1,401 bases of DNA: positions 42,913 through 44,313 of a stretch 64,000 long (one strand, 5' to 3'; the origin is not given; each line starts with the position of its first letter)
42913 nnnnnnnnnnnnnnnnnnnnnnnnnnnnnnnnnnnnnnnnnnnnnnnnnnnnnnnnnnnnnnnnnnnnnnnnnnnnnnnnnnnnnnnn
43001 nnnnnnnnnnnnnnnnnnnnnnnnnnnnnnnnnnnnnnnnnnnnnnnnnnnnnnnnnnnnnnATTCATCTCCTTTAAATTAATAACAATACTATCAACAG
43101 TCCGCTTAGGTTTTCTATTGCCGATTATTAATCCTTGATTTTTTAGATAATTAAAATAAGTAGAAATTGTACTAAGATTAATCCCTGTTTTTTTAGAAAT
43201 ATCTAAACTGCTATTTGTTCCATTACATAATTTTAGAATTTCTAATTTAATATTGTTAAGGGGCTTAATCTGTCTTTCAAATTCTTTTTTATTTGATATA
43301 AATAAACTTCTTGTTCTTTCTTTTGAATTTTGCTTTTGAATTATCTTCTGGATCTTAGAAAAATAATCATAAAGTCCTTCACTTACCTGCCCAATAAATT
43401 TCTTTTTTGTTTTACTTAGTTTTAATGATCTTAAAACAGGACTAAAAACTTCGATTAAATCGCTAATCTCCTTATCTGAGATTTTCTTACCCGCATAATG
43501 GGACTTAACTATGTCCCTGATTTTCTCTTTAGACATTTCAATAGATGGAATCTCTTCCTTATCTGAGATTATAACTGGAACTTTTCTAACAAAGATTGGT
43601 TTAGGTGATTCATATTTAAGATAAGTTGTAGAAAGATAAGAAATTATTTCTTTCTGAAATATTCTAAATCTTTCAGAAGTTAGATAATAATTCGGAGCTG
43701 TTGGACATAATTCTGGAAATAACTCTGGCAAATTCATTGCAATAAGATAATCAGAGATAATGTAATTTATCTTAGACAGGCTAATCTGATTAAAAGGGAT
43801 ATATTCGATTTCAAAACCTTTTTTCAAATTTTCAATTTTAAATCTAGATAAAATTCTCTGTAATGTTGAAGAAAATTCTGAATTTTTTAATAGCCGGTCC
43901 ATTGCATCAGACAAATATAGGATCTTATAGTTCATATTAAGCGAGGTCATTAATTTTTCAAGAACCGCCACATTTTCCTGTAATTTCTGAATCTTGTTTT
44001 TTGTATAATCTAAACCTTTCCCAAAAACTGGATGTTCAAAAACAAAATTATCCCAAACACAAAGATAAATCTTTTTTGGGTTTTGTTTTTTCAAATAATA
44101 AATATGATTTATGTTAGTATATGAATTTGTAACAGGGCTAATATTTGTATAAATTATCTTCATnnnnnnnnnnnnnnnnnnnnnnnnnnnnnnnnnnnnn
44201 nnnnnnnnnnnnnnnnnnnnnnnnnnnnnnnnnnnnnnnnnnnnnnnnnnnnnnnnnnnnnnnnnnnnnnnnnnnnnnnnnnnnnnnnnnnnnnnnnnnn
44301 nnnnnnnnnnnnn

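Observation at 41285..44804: Four-gene operon of HAD hydrolase, wHTH protein, B12-radical SAM enzyme and nucleoside-deoxyribosyltransferase-like protein: candidate nucleoside/nucleotide-modifying system on a mobile element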

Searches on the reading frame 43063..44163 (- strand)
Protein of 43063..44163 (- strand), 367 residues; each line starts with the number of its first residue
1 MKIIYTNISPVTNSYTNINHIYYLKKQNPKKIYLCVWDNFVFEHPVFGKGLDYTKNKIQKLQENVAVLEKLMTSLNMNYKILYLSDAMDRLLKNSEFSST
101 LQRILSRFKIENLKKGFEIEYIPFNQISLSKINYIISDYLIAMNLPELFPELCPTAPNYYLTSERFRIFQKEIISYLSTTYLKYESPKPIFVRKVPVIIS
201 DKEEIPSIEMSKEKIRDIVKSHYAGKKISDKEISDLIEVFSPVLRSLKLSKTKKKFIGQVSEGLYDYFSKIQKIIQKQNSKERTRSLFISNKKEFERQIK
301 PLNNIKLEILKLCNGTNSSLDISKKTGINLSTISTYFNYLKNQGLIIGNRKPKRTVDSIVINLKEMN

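Call 3: search_protein_families(library=pfam, proteins=[window:43063-44163:-], max_evalue=0.1)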
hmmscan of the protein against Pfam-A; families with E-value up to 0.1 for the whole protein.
window:43063-44163:- (367 aa): 6 families
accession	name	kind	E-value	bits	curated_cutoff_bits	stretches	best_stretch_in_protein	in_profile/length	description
PF01022.26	HTH_5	-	0.00013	22.2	22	1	306-346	4-45/47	Bacterial regulatory protein, arsR family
PF14947.12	HTH_45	-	0.00019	21.8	25.5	1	305-351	7-53/77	Winged helix-turn-helix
PF16221.11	HTH_47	-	0.00027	20.9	27.1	1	304-346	34-76/78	winged helix-turn-helix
PF13412.12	HTH_24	-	0.0016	18.4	21.9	1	312-346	14-47/48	Winged helix-turn-helix DNA-binding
PF08513.17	LisH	-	0.059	13.8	21.6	0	132-146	3-17/27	LisH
PF13342.12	Toprim_Crpt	-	0.091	13.2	32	0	221-256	8-43/60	C-terminal repeat of topoisomerase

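Call 4: search_protein_families(library=padloc, proteins=[window:43063-44163:-], max_evalue=0.1)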
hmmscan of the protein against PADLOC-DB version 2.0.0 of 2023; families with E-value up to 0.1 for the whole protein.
window:43063-44163:- (367 aa): 5 families
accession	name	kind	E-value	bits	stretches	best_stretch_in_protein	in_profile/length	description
PDLC01434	CasR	-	1.5e-05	23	1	194-355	25-180/191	"CAS-I,CAS-II,CAS-III,CAS-IV,CAS-V,CAS-VI; associated_signaling"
PDLC01044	Csa3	-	8.5e-05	20.5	1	298-348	130-180/194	Type I-A associated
PDLC01857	CARF3--CARF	-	8.9e-05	20.2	1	299-364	126-193/201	-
PDLC01268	CasR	-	0.0001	20.3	1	296-354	120-174/179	"CAS-I,CAS-II,CAS-III,CAS-IV,CAS-V,CAS-VI; associated_signaling"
PDLC01848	CARF3--CARF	-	0.0024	15.5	1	299-350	132-183/197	-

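Call 5: search_protein_families(library=ncbifam, proteins=[window:43063-44163:-], max_evalue=0.1)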
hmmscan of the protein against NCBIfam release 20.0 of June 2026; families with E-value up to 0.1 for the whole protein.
window:43063-44163:- (367 aa): 6 families
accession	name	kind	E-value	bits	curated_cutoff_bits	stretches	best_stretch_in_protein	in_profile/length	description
TIGR01884.1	cas_HTH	subfamily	8.4e-05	22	60.2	1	299-355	137-196/202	CRISPR-associated CARF protein Csa3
NF053610.1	Sso10a_fam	subfamily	0.00017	21.5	60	1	305-350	6-51/64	Sso10a family chromatin protein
NF053755.1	MsvR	equivalog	0.0034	17.1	220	1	303-352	12-62/236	transcriptional factor MsvR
NF033789.1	repress_SdpR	subfamily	0.0042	17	100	1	307-354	11-59/79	autorepressor SdpR family transcription factor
NF033788.1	HTH_metalloreg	subfamily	0.074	12.9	55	0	307-354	14-63/77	metalloregulator ArsR/SmtB family transcription factor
NF005326.0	PRK06853.1-6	equivalog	0.091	12.5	348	0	335-357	82-104/202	indolepyruvate oxidoreductase subunit beta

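Call 21: find_homologous_proteins(query=window:43063-44163:-, max_evalue=0.001)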
Query window:43063-44163:- (367 aa): 71 proteins with E <= 0.001 among 6282 candidates.
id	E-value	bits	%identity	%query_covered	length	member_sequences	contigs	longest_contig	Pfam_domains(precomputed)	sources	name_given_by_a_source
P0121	3.1e-216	735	93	100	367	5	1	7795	-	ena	-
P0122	2.3e-194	663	83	100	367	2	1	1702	-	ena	-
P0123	1.0e-190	651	82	100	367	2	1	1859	-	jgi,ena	-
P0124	1.2e-167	575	73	100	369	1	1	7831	PF16221.12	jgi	-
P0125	4.1e-165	567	72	100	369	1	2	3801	-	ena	-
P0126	5.8e-164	563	72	100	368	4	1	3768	-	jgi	-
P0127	2.6e-157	541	69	100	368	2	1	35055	-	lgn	-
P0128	9.4e-138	477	81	76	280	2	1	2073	-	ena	-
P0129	1.0e-135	470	60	100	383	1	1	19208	-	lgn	-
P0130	1.2e-135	470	60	100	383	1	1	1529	-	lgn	-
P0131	8.2e-133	461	57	100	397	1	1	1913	-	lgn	-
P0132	1.1e-131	457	58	99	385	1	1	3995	-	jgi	-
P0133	1.6e-124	434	69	78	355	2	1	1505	-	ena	-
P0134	1.2e-121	424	57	100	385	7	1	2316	-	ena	-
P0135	1.5e-121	424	57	100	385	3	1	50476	-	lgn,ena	-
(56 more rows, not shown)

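Call 22: search_solved_structures(query=window:43063-44163:-, max_evalue=10, show_alignments=3)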
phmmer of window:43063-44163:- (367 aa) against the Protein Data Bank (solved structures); distinct sequences matched with E-value up to 10: 3.
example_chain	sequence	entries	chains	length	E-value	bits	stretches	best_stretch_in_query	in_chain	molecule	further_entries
2lkp_A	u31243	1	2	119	0.38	13.2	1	309-358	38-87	HTH-type transcriptional regulator NmtR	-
2kko_A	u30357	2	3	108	0.63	12.5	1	303-354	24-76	POSSIBLE TRANSCRIPTIONAL REGULATORY PROTEIN (POSSIBLY ARSR-FAMILY) | Possible transcriptional regulatory arsR-family protein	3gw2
2le0_A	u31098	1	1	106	0.63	12.4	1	249-317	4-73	Poly [ADP-ribose] polymerase 1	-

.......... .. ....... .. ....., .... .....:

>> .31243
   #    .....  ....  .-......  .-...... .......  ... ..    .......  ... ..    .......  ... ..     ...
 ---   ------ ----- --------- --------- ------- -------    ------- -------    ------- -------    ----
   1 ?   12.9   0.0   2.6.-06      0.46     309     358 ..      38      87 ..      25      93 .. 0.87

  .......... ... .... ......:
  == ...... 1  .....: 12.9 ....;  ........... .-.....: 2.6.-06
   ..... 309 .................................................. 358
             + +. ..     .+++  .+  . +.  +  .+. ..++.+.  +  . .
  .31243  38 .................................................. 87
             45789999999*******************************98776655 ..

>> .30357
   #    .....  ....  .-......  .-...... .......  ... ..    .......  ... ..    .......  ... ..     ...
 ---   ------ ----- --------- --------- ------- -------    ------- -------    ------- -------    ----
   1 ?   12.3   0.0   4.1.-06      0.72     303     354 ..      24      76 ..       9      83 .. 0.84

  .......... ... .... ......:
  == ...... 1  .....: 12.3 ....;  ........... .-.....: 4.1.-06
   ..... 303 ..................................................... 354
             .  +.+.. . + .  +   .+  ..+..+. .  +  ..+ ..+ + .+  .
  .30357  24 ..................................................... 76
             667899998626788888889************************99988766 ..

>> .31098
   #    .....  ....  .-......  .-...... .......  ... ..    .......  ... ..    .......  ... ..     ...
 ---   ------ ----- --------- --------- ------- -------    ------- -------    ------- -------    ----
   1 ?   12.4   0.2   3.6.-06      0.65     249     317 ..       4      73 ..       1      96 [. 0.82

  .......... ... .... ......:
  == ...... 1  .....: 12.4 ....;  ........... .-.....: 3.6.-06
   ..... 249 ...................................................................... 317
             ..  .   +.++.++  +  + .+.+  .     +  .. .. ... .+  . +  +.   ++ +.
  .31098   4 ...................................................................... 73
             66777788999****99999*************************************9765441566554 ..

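Call 25: find_related_loci(query=A1, collection=genome_contigs, flank=8000)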
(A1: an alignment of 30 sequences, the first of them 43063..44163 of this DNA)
Query A1 (367 aa) in genome_contigs; peptide patterns used: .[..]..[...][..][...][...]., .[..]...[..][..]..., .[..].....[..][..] (x = any residue, [..] = any of these).
64 stretches matched a pattern; 25 encode a relative of the query (tblastn E <= 1e-3); 24 distinct loci.
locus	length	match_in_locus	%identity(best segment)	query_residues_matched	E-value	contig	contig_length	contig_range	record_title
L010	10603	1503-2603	93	1-367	0e+0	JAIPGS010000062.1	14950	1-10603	MAG: Candidatus Babeliales bacterium isolate Tobar13.5m-G55 Tobar13-5m-C4581, whole genome shotgun sequence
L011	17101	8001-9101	81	1-367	0e+0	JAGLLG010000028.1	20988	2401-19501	MAG: Candidatus Pacearchaeota archaeon isolate RS_5_10 ROV157_5.bin.10.fa_28, whole genome shotgun sequence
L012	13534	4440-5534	73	3-366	4e-178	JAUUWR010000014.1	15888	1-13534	MAG: bacterium isolate CSMAG_44 CSMAG_44_k141_2943908_length_15888_cov_6.0000, whole genome shotgun sequence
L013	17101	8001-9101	72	1-366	3e-175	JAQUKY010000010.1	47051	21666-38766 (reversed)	MAG: Candidatus Nanoarchaeia archaeon isolate STD1_118 NODE_1471_length_47051_cov_11.145086_Sandtown_D1, whole genome sh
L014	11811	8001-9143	57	1-366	9e-132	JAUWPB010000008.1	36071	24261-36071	MAG: Nanoarchaeota archaeon isolate CSMAG_2465 CSMAG_2465_k141_1177491_length_36071_cov_47.9424, whole genome shotgun se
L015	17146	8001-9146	56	1-367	2e-125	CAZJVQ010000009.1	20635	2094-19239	MAG TPA_asm: Candidatus Woesearchaeota archaeon isolate binchicken_co136_21 genome assembly, contig: NODE_1142_length_20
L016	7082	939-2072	53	1-363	2e-124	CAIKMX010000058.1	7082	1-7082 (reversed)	uncultured archaeon isolate AlinenLipids_bin-4003 genome assembly, contig: bin-4003:58/70, whole genome shotgun sequence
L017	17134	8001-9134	51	1-367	5e-121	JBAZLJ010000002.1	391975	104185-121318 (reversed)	MAG: Candidatus Woesearchaeota archaeon isolate SO_2017_LW4_166 scaffold_65_c1_LW137-91_2017, whole genome shotgun seque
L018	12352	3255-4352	52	1-366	2e-117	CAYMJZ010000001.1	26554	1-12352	MAG TPA_asm: Candidatus Woesearchaeota archaeon isolate SRP192515_co2_211 genome assembly, contig: NODE_1370_length_2655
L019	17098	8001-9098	51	1-366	1e-115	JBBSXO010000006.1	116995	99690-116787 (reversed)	MAG: Nanoarchaeota archaeon isolate H41-bin051_1 H41_bin051_1_000000000006, whole genome shotgun sequence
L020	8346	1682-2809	50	1-363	2e-111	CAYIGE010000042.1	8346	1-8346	MAG TPA_asm: Candidatus Woesearchaeota archaeon isolate ERP119705_co1_995 genome assembly, contig: NODE_12837_length_834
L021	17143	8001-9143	45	1-364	1e-108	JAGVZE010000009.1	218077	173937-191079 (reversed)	Candidatus Woesearchaeota archaeon isolate RIFCSPLOWO2_12_FULL_46_25 rifcsplowo2_12_scaffold_86, whole genome shotgun se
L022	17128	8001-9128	49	1-363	2e-108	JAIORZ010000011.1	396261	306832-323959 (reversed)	MAG: archaeon isolate SMBSF31 20075_Bin_5_contigs_1_c_000000000001, whole genome shotgun sequence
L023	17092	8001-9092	46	2-367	1e-103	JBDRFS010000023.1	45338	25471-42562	MAG: Candidatus Woesearchaeota archaeon isolate MEGAHIT-group-1.384 k141_7205720, whole genome shotgun sequence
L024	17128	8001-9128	49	1-363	1e-103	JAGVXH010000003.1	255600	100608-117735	Candidatus Pacearchaeota archaeon isolate RIFOXYB2_FULL_43_25 rifoxyb2_full_scaffold_41, whole genome shotgun sequence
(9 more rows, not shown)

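Call 29: predict_structure(alignment_id=A1)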
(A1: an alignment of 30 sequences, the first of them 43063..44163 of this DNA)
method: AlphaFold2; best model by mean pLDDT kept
length: 367 residues; sequences in the alignment: 30
mean_pLDDT: 90.8   pTM: 0.85
mean pLDDT of the five models: 90.8, 90.4, 90.1, 90.0, 89.3
residues with pLDDT >= 90: 252; 70-90: 110; 50-70: 5; < 50: 0
segments of 3 or more residues with pLDDT < 50: none
pLDDT, mean of each block of 10 residues (from residue 1): 95 94 96 94 82 80 93 95 94 92 90 86 84 94 94 92 92 90 90 92 92 96 92 94 90 94 97 88 79 89 93 92 94 92 89 89 79
secondary structure, 60 per line:
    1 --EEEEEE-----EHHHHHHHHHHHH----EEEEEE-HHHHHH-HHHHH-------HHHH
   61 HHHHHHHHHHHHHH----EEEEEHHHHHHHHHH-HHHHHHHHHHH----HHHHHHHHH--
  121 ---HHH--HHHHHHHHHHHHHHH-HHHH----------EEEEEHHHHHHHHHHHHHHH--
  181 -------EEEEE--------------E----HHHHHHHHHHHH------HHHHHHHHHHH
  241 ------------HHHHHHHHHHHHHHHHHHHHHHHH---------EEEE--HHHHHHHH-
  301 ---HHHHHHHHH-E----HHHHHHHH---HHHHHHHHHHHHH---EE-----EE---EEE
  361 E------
elements in order: E3-8 H15-26 E31-36 H38-43 H45-49 H57-74 E79-83 H84-93 H95-105 H110-118 H129-143 H145-148 E159-163 H164-178 E188-192 H212-223 H230-240 H253-276 E286-289 H292-299 H304-312 H319-326 H330-342 E358-361

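Call 31: fold_search(model_id=the predicted structure, library=pdb)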
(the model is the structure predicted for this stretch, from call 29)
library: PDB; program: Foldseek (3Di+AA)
matches with E <= 10: 1207; with E <= 0.001: 59
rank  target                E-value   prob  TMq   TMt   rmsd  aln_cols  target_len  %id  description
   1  5nsf_B                5.0e-07  1.00  0.44  0.51   7.1       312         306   12  Structure of AzuAla (released 2019-01-16)
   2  4nda                  1.0e-06  1.00  0.46  0.53   6.6       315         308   12  Crystal structure of 3-nitro-tyrosine tRNA synthetase (5B) bound to 3-nitro-tyrosine (released 2014-03-19)
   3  4nd6                  1.0e-06  1.00  0.42  0.49   7.2       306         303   11  Crystal structure of apo 3-nitro-tyrosine tRNA synthetase (5B) in the open form (released 2014-03-19)
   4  1n3l                  1.0e-06  1.00  0.41  0.44   7.8       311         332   15  Crystal structure of a human aminoacyl-tRNA synthetase cytokine (released 2002-11-20)
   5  4nx2                  1.1e-06  1.00  0.44  0.50   7.4       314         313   13  Crystal structure of DCYRS complexed with DCY (released 2014-09-24)
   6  5n5u                  1.1e-06  1.00  0.42  0.48   7.5       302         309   12  Structure of p-boronophenylalanyl tRNA synthetase in complex with p-boronophenylalanine and adenosine monophosphate (released 2018-02-14)
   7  2zp1                  1.4e-06  1.00  0.45  0.52   6.2       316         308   12  Structual basis of iodo-tyrosine recognition by engineered archeal tyrosyl-tRNA synthetase (released 2009-02-17)
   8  4hpw                  1.4e-06  1.00  0.43  0.49   7.7       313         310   12  Crystal structure of Tyrosine-tRNA ligase mutant complexed with unnatural amino acid 3-o-methyl-Tyrosine (released 2013-10-30)
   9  5l7p_A                1.5e-06  1.00  0.39  0.45   8.2       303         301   13  In silico-powered specific incorporation of photocaged Dopa at multiple protein sites (released 2017-09-13)
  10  7ckg_B                1.7e-06  1.00  0.44  0.50   6.9       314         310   12  Crystal structure of TMSiPheRS complexed with TMSiPhe (released 2021-03-31)
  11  6wrn                  1.8e-06  1.00  0.43  0.49   7.3       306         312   12  Crystal structure of Mj 3-nitro-tyrosine tRNA synthetase (5B) C70A variant bound to 3-nitro-tyrosine (released 2020-07-01)
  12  6wrq                  1.9e-06  1.00  0.44  0.50   6.6       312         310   12  Crystal structure of Mj 3-nitro-tyrosine tRNA synthetase (5B) S158C variant bound to 3-nitro-tyrosine (released 2020-07-01)
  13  1u7x_A                2.0e-06  1.00  0.40  0.46   7.4       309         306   13  crystal structure of a mutant M. jannashii tyrosyl-tRNA synthetase specific for O-methyl-tyrosine (released 2005-05-24)
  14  4hjr_B                2.1e-06  1.00  0.42  0.48   7.7       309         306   12  Crystal structure of F2YRS (released 2013-03-13)
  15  4pbs                  2.3e-06  1.00  0.44  0.50   6.9       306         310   12  Crystal structure of the M. jannaschii F9 tRNA synthetase variant bound to 4-(2-bromoisobutyramido)-phenylalanine (BibaF (released 2014-07-23)
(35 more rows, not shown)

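Call 40: search_protein_representatives(alignment_id=A1)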
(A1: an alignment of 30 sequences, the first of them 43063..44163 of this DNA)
Query: 30 sequences, 384 profile positions. Proteins with E-value up to 0.001 (for the whole library): 132; up to 1e-10: 84; up to 1e-30: 33. The best 132 are listed.
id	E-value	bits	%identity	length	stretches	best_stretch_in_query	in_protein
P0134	5.8e-176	601.7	-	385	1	1-383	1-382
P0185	9.8e-142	489.0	-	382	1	1-383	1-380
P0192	1.3e-127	442.6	-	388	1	1-383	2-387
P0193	1.0e-122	426.4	-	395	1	1-382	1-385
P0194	2.9e-122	424.9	-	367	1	2-382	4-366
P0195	2.7e-117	408.6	-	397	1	1-383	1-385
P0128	8.3e-110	383.9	-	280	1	88-383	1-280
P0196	1.9e-96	340.0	-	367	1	1-382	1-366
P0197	1.6e-92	327.0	-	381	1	1-383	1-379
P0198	1.4e-75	271.2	-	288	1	165-383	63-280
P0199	2.9e-75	270.2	-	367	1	1-383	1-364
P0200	2.9e-61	224.1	-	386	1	2-378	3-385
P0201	1.7e-57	211.7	-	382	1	2-379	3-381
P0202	1.8e-57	211.6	-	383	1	2-380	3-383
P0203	1.6e-56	208.5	-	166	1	220-382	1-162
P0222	1.4e-23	100.1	-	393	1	3-382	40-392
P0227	1.4e-19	86.9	-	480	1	3-382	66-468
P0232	1.1e-17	80.7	-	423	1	20-374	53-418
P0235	1.5e-17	80.3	-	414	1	11-380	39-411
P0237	2.8e-17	79.3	-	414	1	9-380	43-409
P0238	2.9e-17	79.3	-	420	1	4-381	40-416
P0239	4.6e-17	78.6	-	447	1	4-377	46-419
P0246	6.1e-15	71.6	-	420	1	47-383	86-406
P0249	1.8e-14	70.1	-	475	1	31-382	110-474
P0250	2.4e-14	69.7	-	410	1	11-380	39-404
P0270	3.6e-11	59.2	-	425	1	8-383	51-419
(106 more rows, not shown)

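Call 43: find_encoding_contigs(protein=P0238, flank=7000, max_places=2)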
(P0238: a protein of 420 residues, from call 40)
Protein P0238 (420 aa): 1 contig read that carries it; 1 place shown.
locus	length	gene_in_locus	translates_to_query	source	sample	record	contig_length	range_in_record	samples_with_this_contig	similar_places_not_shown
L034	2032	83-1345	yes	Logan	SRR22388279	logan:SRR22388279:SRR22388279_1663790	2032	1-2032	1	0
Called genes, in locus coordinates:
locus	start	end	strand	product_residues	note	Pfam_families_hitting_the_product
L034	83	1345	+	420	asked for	PF16221:HTH_47 (faint), PF01022:HTH_5 (weak), PF14947:HTH_45 (weak)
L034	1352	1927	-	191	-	-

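Call 44: find_encoding_contigs(protein=P0200, flank=7000, max_places=2)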
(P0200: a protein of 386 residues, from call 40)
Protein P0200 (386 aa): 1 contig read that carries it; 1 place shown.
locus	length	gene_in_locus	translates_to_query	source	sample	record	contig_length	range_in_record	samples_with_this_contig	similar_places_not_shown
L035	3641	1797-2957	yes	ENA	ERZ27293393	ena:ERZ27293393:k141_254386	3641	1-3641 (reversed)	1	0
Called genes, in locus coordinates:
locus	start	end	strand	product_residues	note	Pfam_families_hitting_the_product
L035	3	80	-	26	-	?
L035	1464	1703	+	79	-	-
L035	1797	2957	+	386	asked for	-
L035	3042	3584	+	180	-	-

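Call 45: find_related_loci(query=A1, collection=viral_contigs, flank=10000)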
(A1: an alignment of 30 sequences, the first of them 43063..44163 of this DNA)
Query A1 (367 aa) in viral_contigs; peptide patterns used: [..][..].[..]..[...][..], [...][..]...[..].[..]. (x = any residue, [..] = any of these).
66 stretches matched a pattern, but none encodes a relative of the query by tblastn (E <= 1e-3).

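Call 52: list_cluster_members(proteins=[P0222, P0227, P0232, P0235, P0237, P0239, P0246, P0249, P0250, P0270])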
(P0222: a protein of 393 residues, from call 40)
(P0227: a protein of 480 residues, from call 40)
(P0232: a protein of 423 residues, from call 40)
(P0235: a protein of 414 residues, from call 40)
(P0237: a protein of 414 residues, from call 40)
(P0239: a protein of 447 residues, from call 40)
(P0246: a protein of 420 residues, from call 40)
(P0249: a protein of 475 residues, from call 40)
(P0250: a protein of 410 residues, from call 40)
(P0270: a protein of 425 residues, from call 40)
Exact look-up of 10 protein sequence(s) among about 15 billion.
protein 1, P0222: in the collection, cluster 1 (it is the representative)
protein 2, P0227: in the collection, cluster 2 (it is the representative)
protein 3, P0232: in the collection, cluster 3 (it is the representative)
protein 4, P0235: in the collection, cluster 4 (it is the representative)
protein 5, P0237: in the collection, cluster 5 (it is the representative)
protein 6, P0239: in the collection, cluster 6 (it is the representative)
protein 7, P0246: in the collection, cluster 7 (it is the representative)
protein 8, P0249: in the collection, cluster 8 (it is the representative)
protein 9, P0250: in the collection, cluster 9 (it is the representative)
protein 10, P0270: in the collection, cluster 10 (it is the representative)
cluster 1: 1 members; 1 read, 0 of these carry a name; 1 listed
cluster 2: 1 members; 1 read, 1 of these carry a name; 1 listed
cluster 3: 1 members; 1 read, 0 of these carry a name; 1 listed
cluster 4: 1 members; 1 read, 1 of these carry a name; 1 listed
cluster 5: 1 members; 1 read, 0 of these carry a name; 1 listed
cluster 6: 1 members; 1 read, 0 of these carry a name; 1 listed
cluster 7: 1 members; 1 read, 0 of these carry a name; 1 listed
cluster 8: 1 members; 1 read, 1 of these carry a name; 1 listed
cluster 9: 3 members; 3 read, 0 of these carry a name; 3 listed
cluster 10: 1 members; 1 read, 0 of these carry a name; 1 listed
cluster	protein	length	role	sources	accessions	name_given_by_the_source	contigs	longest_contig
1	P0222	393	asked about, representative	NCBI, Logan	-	-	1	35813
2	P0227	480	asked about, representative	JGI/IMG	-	DNA-binding MarR family transcriptional regulator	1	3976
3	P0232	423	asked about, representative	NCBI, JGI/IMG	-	-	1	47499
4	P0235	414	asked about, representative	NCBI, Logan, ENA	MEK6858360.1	MAG: helix-turn-helix domain-containing protein [Nanoarchaeota archaeon]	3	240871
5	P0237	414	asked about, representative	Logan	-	-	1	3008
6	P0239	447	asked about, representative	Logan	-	-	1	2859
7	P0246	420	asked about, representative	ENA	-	-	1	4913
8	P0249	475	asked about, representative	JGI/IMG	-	hypothetical protein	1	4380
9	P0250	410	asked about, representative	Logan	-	-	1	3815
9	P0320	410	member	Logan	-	-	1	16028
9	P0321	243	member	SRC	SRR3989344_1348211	-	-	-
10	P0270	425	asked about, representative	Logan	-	-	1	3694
